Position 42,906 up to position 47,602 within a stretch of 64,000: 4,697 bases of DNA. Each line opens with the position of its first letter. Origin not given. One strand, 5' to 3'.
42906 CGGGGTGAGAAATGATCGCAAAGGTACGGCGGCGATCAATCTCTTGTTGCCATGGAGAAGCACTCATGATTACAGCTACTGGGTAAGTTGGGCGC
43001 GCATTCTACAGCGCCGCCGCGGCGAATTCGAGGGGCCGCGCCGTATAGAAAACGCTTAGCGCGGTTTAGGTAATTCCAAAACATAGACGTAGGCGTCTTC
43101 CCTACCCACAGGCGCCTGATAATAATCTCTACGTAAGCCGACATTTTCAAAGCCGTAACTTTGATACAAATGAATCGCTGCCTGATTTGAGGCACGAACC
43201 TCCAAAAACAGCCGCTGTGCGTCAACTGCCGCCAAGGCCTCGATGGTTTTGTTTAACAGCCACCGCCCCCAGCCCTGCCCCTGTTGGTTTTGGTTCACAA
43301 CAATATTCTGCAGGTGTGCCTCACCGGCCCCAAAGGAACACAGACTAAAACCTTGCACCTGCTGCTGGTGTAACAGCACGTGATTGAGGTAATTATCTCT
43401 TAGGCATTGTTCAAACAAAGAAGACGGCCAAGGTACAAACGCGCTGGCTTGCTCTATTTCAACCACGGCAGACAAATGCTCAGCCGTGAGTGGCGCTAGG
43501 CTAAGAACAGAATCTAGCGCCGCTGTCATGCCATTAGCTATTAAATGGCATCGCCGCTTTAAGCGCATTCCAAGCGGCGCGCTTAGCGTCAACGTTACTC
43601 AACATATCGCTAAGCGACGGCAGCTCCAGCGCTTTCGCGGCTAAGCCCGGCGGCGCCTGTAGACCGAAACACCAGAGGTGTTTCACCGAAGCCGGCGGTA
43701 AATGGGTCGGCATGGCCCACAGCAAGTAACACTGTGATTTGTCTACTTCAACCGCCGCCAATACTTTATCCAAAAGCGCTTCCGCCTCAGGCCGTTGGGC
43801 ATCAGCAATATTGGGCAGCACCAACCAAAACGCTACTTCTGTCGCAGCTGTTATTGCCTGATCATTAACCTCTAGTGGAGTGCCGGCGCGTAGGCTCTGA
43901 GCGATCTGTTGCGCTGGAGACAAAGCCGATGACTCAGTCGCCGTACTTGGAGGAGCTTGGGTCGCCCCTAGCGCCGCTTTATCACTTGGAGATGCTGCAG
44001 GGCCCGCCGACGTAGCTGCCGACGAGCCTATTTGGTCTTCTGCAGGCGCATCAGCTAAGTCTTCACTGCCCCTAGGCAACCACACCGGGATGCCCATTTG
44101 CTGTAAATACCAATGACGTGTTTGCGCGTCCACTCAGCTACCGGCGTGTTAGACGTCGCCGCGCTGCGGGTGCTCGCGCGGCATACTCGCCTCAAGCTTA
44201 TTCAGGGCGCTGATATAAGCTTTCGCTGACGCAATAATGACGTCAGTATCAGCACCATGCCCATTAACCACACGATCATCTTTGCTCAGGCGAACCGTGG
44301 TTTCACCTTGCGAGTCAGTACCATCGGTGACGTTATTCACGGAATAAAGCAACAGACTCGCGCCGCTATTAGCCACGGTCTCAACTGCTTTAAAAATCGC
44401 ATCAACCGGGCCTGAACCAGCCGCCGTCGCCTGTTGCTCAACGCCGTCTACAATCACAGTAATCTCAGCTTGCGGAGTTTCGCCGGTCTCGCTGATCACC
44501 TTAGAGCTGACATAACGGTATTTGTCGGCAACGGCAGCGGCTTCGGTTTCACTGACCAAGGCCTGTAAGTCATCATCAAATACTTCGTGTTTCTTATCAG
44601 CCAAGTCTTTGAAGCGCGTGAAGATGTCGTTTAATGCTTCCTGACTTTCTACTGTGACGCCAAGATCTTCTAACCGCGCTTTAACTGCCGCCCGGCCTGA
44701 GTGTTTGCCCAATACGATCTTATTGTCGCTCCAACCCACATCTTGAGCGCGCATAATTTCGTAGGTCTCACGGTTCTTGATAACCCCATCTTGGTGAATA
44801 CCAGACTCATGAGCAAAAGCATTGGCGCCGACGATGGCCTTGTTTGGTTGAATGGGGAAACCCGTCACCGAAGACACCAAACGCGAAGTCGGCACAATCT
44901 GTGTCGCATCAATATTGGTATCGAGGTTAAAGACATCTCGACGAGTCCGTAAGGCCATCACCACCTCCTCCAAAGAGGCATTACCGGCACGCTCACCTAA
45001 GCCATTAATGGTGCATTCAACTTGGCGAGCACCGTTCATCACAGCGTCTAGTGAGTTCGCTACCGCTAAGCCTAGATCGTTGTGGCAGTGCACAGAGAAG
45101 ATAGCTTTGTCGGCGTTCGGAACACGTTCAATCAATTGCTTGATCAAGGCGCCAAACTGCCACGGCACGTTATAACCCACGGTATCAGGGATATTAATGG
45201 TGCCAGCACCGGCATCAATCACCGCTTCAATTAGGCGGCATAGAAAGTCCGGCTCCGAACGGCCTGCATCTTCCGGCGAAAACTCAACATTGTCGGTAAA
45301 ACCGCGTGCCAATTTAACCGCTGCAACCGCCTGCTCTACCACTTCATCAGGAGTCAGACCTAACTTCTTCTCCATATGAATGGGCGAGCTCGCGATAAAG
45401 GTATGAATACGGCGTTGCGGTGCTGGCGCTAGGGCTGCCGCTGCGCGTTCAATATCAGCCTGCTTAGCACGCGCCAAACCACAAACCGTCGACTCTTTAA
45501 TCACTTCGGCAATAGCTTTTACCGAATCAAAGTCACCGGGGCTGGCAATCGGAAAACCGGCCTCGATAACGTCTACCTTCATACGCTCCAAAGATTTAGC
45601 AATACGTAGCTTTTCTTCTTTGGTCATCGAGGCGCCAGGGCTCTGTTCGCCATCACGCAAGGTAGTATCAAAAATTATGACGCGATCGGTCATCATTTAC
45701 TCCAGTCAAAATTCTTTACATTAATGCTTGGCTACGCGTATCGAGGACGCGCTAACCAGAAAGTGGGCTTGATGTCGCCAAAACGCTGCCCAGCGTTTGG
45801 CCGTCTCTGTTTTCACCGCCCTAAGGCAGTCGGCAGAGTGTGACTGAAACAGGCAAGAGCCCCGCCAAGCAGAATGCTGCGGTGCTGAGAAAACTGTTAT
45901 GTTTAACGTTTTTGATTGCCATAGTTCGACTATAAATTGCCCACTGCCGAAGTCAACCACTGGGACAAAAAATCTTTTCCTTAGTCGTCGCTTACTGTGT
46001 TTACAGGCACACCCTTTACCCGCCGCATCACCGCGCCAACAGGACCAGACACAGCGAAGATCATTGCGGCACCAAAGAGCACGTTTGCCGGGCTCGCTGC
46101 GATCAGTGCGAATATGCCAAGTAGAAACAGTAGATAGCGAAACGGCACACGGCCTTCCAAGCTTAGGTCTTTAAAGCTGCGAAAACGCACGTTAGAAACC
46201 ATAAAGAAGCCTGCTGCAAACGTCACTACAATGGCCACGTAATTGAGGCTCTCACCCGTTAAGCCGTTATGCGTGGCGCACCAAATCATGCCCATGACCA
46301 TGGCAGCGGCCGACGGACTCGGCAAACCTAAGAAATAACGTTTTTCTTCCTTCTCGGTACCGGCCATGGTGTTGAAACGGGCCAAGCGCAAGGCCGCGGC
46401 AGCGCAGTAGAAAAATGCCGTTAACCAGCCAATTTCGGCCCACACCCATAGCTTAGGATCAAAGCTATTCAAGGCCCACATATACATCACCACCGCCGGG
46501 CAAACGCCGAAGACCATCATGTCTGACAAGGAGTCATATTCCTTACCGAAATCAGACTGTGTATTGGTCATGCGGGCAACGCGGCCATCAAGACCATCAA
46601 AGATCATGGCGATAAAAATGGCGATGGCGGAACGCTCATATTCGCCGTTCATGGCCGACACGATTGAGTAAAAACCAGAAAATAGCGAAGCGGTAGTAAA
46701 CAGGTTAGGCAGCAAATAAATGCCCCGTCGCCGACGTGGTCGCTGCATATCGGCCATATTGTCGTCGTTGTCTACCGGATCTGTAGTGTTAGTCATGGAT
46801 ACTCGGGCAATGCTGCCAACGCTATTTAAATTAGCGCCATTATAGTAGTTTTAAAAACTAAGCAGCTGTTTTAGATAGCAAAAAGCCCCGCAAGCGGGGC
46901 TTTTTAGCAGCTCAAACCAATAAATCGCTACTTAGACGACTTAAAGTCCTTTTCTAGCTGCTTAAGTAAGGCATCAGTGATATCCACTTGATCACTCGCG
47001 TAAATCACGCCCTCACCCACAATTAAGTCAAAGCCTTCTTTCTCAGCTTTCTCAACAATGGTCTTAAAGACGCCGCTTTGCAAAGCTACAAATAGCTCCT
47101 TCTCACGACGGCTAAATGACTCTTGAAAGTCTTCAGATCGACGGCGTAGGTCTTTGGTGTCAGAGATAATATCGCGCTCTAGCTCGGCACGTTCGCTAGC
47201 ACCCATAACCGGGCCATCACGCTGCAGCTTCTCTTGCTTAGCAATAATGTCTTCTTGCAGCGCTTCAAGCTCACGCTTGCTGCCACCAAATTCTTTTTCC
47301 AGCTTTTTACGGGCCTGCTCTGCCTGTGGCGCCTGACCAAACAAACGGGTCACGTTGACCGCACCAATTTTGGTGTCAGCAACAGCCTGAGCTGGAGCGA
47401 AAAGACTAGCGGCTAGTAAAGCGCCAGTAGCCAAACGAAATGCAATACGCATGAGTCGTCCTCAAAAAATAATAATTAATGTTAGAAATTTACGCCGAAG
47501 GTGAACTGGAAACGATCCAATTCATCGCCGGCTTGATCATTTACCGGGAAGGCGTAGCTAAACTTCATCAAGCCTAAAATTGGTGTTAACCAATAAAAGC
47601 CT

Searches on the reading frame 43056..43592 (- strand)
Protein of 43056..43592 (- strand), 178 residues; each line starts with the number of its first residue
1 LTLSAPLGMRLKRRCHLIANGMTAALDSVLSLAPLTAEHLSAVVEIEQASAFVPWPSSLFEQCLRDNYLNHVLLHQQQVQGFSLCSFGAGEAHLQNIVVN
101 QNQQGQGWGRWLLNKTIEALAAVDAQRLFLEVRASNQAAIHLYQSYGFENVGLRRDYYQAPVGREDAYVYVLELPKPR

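Call 57: search_protein_families(library=pfam, proteins=[window:43056-43592:-], max_evalue=0.00001)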
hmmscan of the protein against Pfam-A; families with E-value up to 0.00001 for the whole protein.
window:43056-43592:- (178 aa): 4 families
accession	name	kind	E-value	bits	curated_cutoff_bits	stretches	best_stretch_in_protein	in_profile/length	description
PF00583.31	Acetyltransf_1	-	1.7e-15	57.7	20.7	1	42-148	3-116/116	Acetyltransferase (GNAT) family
PF13673.13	Acetyltransf_10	-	5.4e-11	43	23.6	1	57-153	20-112/128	Acetyltransferase (GNAT) domain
PF13508.13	Acetyltransf_7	-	1.1e-10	42.2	27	1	72-149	7-83/84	Acetyltransferase (GNAT) domain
PF08445.16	FR47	-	7.2e-07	29.5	22.1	1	93-151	23-80/86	FR47-like protein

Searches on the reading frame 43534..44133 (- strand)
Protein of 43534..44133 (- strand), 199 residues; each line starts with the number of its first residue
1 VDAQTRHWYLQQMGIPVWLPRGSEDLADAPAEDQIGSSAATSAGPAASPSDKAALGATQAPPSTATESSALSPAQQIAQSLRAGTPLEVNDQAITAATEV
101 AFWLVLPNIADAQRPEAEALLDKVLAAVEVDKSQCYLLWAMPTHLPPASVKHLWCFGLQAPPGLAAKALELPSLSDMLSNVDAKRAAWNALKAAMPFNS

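Call 57: search_protein_families(library=pfam, proteins=[window:43534-44133:-], max_evalue=0.00001)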
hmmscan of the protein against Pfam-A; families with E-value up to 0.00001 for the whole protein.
window:43534-44133:- (199 aa): 1 family
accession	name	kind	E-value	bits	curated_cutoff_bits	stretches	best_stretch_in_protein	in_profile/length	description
PF03603.18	DNA_III_psi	-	1.7e-13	51.4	22.2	1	109-189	41-123/127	DNA polymerase III psi subunit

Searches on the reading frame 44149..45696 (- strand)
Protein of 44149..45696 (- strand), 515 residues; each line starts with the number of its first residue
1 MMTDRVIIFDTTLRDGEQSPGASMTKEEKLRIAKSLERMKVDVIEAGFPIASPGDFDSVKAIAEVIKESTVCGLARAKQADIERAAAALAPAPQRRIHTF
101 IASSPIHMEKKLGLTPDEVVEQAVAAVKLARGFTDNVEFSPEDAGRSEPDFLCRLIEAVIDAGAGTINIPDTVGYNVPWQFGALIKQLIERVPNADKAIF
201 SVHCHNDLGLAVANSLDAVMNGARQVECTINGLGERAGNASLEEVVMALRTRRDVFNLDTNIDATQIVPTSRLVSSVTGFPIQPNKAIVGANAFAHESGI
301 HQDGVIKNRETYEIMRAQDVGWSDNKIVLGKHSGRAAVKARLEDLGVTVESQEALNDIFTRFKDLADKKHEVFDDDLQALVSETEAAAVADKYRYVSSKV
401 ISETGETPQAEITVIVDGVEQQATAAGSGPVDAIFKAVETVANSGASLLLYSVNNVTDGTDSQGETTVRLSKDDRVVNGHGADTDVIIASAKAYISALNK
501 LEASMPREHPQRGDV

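Call 57: search_protein_families(library=pfam, proteins=[window:44149-45696:-], max_evalue=0.00001)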
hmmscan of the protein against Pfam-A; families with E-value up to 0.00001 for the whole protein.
window:44149-45696:- (515 aa): 3 families
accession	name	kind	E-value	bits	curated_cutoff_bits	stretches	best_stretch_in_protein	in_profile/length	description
PF00682.25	HMGL-like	-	1.3e-98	330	29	1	5-274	1-260/260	HMGL-like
PF08502.15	LeuA_dimer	-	5.4e-34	117.3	24.9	1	371-501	1-130/131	LeuA allosteric (dimerisation) domain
PF22617.1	HCS_D2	-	1.1e-29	103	27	1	288-369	1-81/82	Homocitrate synthase post-HMGL domain-like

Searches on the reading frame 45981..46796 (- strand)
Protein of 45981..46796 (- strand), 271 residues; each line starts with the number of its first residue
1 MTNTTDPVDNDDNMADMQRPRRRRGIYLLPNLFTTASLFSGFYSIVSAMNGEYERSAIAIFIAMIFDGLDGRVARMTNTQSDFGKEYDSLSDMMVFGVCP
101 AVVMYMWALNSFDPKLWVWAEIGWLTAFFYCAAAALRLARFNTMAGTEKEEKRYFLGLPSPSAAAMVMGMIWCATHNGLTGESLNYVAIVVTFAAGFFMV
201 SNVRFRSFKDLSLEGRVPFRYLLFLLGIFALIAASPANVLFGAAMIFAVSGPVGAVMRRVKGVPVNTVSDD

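Call 57: search_protein_families(library=pfam, proteins=[window:45981-46796:-], max_evalue=0.00001)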
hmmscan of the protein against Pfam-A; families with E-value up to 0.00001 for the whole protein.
window:45981-46796:- (271 aa): 1 family
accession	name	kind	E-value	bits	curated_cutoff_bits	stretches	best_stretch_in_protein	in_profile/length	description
PF01066.26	CDP-OH_P_transf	-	5.1e-25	89.1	22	1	28-193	2-151/152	CDP-alcohol phosphatidyltransferase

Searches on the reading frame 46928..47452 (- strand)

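Call 57: search_protein_families(library=pfam, proteins=[window:46928-47452:-], max_evalue=0.00001)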
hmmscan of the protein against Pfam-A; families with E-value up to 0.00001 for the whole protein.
window:46928-47452:- (174 aa): 1 family
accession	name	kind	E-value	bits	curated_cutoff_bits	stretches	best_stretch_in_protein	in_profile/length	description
PF03938.19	OmpH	-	2.5e-28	99.5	32.4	1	28-166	1-141/141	Outer membrane protein (OmpH-like)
